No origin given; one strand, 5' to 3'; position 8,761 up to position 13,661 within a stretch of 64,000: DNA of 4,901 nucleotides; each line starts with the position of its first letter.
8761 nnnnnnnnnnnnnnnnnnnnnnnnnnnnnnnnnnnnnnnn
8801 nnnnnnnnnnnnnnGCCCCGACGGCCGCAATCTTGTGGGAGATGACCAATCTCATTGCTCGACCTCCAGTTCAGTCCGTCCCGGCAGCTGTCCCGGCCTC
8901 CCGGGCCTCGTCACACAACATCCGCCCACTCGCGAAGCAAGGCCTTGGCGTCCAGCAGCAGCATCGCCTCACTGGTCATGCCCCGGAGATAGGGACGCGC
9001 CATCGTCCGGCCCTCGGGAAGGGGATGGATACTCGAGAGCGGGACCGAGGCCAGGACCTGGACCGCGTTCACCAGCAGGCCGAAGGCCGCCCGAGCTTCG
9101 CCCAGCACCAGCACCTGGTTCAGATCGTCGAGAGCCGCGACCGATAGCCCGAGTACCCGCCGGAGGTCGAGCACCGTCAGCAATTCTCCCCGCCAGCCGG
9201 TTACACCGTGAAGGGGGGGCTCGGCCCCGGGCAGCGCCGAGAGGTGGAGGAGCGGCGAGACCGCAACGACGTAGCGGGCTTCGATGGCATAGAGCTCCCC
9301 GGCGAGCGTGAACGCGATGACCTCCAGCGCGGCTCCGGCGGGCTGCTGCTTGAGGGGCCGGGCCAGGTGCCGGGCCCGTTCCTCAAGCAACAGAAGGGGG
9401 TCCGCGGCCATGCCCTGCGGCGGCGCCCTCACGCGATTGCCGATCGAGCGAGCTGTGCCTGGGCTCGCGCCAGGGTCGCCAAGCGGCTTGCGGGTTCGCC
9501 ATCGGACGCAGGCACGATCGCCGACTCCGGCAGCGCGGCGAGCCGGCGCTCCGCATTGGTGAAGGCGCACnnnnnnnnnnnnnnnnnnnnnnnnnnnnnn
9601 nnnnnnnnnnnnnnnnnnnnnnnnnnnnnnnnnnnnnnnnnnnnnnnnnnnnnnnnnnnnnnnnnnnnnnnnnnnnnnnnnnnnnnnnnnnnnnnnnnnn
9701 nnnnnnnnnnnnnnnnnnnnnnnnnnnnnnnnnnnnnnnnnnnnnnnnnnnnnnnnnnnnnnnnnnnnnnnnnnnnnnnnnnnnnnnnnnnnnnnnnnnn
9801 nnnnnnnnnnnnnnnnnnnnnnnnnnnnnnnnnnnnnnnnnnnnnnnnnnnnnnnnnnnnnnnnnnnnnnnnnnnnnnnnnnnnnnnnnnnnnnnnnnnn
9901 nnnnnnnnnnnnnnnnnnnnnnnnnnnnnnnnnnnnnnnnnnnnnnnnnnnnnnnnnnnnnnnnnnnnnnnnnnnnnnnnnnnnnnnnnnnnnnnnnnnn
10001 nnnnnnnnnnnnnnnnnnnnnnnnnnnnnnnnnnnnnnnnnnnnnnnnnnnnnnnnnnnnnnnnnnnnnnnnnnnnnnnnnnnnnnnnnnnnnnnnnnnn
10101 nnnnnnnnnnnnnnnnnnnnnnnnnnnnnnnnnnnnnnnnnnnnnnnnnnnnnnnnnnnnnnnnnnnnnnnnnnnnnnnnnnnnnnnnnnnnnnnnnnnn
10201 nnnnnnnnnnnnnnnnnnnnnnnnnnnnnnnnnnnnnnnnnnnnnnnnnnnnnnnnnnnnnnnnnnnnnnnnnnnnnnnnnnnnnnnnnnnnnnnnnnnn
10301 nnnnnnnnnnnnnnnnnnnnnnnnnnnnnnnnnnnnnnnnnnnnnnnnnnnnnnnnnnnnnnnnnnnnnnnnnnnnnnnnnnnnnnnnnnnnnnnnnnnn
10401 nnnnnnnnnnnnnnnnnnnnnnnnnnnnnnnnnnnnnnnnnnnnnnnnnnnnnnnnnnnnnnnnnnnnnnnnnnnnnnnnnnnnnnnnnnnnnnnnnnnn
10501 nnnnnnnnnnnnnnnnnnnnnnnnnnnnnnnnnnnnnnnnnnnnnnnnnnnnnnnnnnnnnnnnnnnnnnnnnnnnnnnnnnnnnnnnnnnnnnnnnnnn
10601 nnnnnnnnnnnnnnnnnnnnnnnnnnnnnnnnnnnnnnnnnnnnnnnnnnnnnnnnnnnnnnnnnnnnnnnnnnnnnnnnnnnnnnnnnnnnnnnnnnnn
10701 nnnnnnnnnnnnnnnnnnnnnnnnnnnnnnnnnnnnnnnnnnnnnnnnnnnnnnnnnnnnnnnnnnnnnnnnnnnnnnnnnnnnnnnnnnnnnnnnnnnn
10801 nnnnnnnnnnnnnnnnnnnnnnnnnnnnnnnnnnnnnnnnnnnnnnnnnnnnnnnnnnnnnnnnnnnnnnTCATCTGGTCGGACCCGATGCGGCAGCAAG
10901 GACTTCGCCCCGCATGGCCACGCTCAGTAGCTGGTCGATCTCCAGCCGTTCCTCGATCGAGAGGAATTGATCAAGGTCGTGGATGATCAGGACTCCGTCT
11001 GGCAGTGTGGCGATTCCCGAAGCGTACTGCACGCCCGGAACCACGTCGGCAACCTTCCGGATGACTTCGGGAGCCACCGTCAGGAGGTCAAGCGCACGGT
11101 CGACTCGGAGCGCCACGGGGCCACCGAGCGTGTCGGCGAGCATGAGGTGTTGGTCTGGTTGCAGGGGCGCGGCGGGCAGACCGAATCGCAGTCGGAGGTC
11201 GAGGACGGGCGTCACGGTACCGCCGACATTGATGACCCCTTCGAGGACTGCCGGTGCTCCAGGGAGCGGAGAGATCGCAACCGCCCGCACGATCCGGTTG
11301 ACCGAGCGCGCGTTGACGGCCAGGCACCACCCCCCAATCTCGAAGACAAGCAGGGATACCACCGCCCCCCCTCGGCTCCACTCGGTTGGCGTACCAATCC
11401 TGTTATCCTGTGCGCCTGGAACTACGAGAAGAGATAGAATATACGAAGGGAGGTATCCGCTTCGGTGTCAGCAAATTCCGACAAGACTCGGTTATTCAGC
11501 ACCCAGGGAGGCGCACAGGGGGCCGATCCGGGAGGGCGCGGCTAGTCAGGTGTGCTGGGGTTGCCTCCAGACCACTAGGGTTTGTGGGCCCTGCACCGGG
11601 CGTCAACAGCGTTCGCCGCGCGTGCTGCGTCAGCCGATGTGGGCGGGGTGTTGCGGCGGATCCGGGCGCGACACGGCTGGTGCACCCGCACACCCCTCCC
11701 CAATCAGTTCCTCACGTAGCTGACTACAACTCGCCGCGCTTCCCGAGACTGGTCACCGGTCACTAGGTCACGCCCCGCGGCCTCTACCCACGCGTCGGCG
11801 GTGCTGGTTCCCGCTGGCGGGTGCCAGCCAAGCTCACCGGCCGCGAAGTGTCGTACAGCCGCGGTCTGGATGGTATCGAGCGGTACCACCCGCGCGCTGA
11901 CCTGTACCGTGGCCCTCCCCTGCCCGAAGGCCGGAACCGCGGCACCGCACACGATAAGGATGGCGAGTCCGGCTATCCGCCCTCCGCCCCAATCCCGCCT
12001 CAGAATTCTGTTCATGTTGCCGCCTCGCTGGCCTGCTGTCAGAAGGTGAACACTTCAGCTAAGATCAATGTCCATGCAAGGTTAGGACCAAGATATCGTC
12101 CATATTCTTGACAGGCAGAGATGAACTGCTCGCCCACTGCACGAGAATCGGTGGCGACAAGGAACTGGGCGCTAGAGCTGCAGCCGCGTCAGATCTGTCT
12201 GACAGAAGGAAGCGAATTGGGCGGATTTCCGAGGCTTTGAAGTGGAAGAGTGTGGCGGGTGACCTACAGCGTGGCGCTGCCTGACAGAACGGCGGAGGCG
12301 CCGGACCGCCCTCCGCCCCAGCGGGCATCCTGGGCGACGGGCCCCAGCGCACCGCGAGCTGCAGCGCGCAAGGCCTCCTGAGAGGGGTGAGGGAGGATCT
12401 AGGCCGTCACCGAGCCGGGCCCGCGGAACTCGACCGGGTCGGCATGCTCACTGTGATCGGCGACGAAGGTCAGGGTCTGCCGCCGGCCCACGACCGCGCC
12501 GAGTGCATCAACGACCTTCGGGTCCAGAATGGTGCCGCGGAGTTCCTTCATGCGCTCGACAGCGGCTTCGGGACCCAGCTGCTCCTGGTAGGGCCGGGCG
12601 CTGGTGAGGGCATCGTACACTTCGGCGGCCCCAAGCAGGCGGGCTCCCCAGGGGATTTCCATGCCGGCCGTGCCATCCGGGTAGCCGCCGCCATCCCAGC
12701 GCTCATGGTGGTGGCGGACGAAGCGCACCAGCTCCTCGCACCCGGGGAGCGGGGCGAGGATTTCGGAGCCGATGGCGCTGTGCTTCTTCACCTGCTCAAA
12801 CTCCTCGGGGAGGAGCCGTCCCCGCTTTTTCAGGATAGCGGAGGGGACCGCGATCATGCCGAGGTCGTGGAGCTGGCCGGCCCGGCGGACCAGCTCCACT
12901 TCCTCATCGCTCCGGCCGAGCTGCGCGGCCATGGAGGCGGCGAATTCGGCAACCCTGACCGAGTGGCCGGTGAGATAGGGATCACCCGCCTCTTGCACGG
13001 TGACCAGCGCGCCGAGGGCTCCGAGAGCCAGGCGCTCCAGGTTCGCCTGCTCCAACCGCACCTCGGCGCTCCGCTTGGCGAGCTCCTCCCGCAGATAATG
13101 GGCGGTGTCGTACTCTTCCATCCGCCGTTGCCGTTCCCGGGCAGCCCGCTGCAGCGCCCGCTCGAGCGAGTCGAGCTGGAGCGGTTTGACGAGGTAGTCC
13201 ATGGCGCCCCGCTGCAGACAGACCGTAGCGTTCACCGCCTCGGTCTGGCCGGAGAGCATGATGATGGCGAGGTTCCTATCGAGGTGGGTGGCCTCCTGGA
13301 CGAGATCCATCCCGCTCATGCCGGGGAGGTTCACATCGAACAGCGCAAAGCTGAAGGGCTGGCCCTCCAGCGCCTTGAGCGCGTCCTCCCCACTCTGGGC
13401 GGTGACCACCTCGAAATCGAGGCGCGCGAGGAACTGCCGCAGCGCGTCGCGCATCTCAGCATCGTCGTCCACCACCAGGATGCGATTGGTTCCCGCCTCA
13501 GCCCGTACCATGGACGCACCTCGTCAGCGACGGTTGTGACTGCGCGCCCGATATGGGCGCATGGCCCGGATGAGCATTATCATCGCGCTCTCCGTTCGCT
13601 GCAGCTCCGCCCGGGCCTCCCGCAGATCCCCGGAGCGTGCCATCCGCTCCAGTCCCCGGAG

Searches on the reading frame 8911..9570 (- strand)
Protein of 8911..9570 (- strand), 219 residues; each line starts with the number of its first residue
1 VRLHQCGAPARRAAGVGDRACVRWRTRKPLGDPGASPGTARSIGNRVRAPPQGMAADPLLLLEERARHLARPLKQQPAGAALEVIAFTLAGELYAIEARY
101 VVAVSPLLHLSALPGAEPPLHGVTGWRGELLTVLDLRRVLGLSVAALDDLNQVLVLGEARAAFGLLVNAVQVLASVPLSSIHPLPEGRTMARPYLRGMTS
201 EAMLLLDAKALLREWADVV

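Call 7: search_protein_families(library=pfam, proteins=[window:8911-9570:-], max_evalue=0.01)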
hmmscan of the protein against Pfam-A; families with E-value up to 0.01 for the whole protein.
window:8911-9570:- (219 aa): 1 family
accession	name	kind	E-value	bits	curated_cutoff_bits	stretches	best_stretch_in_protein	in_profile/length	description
PF01584.24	CheW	-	3.5e-21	75.7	23.5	1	84-213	2-135/138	CheW-like domain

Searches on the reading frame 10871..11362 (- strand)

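Call 7: search_protein_families(library=pfam, proteins=[window:10871-11362:-], max_evalue=0.01)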
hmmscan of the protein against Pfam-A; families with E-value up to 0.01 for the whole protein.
window:10871-11362:- (163 aa): 1 family
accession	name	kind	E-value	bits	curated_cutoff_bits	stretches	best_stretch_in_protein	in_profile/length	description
PF01584.24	CheW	-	3.9e-24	85.3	23.5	1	4-135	2-135/138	CheW-like domain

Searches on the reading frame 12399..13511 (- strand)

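Call 55: search_protein_families(library=pfam, proteins=[window:12399-13511:-], max_evalue=0.01)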
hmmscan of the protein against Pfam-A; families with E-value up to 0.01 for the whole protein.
window:12399-13511:- (370 aa): 4 families
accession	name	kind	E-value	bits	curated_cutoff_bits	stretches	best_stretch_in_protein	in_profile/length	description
PF13487.12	HD_5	-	7.4e-37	127.1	27.2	1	177-333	11-170/170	HD domain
PF00072.30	Response_reg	-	3.7e-26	91.9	30.2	1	11-120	1-110/111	Response regulator receiver domain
PF01966.28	HD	-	3.4e-19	69.7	22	1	182-301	3-115/116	HD domain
PF08668.18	HDOD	-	0.0023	17.9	22.9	1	180-235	95-148/196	HDOD domain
